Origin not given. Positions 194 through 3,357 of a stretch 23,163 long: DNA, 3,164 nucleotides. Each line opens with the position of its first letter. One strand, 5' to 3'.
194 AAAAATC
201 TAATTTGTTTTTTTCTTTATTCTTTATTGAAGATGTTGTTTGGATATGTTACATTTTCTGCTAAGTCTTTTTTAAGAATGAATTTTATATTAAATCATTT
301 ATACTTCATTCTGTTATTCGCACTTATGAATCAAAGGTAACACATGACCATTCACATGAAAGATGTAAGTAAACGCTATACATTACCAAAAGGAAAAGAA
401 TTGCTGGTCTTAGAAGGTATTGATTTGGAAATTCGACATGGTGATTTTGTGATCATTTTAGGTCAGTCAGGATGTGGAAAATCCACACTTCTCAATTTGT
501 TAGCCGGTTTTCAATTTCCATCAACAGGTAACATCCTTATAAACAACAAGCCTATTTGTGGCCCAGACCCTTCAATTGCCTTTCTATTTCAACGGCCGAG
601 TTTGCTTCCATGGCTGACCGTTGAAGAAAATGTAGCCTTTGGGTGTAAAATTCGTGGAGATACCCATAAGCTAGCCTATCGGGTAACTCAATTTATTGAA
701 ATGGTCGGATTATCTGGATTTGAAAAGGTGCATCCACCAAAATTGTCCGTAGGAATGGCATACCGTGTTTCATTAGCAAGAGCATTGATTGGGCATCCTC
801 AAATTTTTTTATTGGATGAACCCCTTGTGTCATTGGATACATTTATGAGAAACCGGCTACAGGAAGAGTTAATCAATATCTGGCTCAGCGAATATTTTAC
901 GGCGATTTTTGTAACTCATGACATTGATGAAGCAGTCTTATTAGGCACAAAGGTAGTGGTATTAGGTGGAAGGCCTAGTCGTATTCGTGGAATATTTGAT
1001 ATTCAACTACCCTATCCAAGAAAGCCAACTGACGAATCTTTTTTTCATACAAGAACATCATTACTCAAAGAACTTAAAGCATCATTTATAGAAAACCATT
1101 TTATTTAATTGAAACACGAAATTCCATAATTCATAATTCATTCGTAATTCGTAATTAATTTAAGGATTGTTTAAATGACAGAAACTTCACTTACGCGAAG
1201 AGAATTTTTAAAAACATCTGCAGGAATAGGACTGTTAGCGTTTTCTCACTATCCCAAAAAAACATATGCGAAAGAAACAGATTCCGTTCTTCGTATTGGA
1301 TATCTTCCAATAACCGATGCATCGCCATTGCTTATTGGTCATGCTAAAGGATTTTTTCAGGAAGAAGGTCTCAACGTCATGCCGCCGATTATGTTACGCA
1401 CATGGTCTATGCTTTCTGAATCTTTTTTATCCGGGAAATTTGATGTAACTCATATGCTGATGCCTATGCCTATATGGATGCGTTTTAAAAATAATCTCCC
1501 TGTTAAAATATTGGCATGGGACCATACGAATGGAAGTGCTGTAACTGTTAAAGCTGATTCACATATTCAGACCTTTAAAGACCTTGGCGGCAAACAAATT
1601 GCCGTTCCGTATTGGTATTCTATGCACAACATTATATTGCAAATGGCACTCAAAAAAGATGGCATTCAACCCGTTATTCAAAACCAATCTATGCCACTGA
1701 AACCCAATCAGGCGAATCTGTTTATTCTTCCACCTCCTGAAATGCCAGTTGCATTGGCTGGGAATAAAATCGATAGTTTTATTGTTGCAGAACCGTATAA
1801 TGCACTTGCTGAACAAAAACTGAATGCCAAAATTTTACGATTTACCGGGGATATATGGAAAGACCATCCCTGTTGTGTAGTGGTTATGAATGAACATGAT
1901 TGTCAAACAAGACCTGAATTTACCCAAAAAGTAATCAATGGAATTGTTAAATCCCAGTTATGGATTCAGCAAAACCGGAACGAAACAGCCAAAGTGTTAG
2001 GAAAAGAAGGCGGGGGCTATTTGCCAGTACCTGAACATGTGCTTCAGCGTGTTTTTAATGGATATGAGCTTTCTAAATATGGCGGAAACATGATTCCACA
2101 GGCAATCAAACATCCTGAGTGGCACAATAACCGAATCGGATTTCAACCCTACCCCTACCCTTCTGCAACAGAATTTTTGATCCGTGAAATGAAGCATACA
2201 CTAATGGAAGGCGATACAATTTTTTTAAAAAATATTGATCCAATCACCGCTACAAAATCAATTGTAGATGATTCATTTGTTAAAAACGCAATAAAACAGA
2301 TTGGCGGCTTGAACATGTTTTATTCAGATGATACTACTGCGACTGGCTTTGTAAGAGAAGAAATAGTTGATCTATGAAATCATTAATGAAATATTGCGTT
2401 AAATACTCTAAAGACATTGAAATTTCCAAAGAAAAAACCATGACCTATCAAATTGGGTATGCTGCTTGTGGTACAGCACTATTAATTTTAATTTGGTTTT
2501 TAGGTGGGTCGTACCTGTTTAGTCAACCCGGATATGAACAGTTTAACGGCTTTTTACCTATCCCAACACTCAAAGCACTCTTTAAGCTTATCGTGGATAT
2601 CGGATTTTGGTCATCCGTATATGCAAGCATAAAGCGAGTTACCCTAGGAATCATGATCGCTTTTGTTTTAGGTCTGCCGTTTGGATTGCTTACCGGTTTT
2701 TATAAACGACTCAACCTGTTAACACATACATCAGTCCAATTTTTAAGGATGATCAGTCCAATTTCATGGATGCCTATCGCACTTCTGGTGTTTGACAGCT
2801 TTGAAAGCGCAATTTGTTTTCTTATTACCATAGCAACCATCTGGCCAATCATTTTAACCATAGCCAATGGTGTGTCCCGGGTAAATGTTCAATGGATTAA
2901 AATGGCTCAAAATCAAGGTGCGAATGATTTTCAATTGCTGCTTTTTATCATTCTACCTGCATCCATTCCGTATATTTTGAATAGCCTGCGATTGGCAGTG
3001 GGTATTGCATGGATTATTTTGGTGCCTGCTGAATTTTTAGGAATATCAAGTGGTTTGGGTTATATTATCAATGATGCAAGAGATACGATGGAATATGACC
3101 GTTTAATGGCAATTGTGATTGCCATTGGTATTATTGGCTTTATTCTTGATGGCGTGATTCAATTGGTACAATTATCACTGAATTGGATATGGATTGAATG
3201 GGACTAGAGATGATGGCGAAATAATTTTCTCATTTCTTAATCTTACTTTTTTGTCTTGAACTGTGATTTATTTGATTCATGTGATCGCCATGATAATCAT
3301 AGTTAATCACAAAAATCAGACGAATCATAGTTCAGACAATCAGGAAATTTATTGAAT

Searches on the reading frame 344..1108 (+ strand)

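Call 37: search_protein_families(library=pfam, proteins=[window:344-1108:+], max_evalue=0.01)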
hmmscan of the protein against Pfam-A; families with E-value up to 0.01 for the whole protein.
window:344-1108:+ (254 aa): 6 families
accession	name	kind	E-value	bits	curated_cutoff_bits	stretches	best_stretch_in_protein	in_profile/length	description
PF00005.33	ABC_tran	-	1.7e-29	103.6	25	1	23-161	1-136/137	ABC transporter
PF03193.22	RsgA_GTPase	-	8.1e-05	22.9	30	1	33-63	106-136/174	RsgA GTPase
PF13304.12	AAA_21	-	0.00045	20.8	27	0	35-81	1-53/304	AAA domain, putative AbiEii toxin, Type IV TA system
PF00350.29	Dynamin_N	-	0.0018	18.8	27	1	36-71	1-36/168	Dynamin family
PF13555.12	AAA_29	-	0.0028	17.8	27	1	28-50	17-39/61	P-loop containing region of AAA domain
PF13401.12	AAA_22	-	0.01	16.6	27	0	32-55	4-27/130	AAA domain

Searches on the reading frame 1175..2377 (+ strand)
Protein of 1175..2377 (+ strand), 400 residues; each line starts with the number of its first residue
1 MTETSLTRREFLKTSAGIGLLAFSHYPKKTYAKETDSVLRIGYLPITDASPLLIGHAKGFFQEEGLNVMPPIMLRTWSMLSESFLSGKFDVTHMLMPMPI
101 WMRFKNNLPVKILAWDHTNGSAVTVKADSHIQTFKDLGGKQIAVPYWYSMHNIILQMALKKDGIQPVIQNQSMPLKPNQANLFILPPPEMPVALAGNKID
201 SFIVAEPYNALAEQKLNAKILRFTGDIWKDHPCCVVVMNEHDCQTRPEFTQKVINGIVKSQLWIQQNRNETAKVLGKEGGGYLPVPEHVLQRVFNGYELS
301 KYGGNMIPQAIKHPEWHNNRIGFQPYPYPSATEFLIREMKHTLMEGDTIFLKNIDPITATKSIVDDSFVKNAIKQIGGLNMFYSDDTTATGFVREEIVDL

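Call 37: search_protein_families(library=pfam, proteins=[window:1175-2377:+], max_evalue=0.01)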
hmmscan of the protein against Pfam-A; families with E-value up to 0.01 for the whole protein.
window:1175-2377:+ (400 aa): 3 families
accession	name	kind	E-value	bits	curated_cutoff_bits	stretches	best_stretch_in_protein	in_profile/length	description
PF13379.11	NMT1_2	-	8.5e-43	147.4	24.7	1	34-274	3-250/252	NMT1-like family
PF09084.16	NMT1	-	4.2e-11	43.6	20.5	1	48-166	3-119/216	NMT1/THI5 like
PF12974.12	Phosphonate-bd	-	0.00057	19.8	27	1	80-166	42-133/242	ABC transporter, phosphonate, periplasmic substrate-binding protein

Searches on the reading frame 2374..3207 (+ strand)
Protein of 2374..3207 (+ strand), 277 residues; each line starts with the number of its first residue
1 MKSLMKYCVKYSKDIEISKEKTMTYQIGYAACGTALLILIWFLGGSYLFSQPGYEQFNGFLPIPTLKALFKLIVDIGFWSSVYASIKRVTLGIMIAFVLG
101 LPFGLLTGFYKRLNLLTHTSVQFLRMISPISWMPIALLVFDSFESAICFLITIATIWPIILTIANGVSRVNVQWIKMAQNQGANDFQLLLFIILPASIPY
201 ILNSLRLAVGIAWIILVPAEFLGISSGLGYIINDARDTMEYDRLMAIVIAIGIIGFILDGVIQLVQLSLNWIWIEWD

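Call 37: search_protein_families(library=pfam, proteins=[window:2374-3207:+], max_evalue=0.01)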
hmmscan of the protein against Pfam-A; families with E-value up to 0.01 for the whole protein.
window:2374-3207:+ (277 aa): 1 family
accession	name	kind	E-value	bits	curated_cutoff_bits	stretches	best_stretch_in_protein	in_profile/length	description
PF00528.27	BPD_transp_1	-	2.7e-21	76.6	26.4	1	100-265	1-178/184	Binding-protein-dependent transport system inner membrane component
